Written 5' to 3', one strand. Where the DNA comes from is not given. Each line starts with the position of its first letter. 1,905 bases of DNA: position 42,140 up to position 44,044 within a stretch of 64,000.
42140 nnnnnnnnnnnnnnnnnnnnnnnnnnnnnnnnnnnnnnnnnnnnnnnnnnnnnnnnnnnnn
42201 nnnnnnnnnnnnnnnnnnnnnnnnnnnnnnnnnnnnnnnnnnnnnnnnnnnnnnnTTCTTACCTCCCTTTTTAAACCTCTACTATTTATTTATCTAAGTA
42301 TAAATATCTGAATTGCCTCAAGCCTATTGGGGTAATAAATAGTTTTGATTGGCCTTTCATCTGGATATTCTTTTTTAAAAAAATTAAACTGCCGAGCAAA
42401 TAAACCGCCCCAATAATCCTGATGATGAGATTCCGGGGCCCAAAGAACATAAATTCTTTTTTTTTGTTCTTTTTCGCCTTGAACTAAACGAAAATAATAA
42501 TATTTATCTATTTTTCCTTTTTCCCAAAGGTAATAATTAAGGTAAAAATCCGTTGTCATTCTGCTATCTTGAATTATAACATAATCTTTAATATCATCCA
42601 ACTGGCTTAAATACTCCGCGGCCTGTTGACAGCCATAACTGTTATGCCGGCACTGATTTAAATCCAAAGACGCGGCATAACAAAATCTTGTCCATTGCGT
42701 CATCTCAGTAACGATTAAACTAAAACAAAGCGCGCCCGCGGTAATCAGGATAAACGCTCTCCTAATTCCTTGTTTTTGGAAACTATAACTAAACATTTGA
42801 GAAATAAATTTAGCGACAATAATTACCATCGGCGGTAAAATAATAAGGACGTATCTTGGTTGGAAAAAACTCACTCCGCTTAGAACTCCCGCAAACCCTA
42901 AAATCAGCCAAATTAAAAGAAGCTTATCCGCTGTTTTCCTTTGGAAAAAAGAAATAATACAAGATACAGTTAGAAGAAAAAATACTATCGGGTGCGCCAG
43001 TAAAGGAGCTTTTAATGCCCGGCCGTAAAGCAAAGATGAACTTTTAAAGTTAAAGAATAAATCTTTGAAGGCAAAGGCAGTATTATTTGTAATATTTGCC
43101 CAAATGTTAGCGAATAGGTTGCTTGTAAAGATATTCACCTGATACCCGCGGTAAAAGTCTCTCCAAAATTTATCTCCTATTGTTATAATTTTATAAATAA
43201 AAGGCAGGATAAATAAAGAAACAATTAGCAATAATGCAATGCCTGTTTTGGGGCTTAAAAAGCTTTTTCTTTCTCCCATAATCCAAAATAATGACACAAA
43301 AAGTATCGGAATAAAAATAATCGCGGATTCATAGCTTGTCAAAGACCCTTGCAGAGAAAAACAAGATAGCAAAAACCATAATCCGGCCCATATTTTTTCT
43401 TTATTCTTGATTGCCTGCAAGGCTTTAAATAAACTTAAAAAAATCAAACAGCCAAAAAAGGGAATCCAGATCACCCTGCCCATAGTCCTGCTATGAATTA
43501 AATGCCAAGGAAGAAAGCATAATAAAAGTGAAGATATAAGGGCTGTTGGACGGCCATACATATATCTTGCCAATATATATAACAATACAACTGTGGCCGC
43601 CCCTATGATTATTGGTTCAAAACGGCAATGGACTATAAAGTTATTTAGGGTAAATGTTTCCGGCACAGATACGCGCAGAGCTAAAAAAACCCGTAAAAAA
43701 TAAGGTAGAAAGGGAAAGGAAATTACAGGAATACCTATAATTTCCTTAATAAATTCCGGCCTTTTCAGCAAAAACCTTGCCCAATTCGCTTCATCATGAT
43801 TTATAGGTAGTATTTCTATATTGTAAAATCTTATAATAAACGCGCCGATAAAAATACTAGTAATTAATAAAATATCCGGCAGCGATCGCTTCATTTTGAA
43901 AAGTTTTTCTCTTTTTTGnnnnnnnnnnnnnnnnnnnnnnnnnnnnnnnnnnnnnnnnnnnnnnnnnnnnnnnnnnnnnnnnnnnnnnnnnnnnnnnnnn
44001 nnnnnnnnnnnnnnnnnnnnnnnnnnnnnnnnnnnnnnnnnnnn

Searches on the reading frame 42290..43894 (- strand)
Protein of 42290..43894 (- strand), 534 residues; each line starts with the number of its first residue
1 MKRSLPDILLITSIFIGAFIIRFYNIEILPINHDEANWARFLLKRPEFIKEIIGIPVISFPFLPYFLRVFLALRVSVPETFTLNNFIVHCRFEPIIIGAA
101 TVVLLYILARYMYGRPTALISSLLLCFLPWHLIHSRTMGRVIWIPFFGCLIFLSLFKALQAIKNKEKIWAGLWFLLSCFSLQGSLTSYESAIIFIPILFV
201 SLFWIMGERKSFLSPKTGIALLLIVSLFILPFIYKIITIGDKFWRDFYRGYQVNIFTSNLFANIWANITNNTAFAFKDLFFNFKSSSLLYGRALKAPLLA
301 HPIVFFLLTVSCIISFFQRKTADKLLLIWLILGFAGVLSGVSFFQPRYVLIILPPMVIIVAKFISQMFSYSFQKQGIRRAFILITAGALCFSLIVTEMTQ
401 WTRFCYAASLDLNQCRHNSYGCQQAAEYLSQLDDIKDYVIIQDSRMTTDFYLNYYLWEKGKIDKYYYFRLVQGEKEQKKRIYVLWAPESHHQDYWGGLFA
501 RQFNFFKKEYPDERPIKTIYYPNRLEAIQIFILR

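Call 52: search_protein_families(library=pfam, proteins=[window:42290-43894:-], max_evalue=0.001)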
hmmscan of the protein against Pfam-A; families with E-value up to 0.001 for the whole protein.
window:42290-43894:- (534 aa): 1 family
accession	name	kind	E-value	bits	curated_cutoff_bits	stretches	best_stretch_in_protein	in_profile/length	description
PF13231.12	PMT_2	-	2.4e-06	28.3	26.1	1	86-233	20-158/160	Dolichyl-phosphate-mannose-protein mannosyltransferase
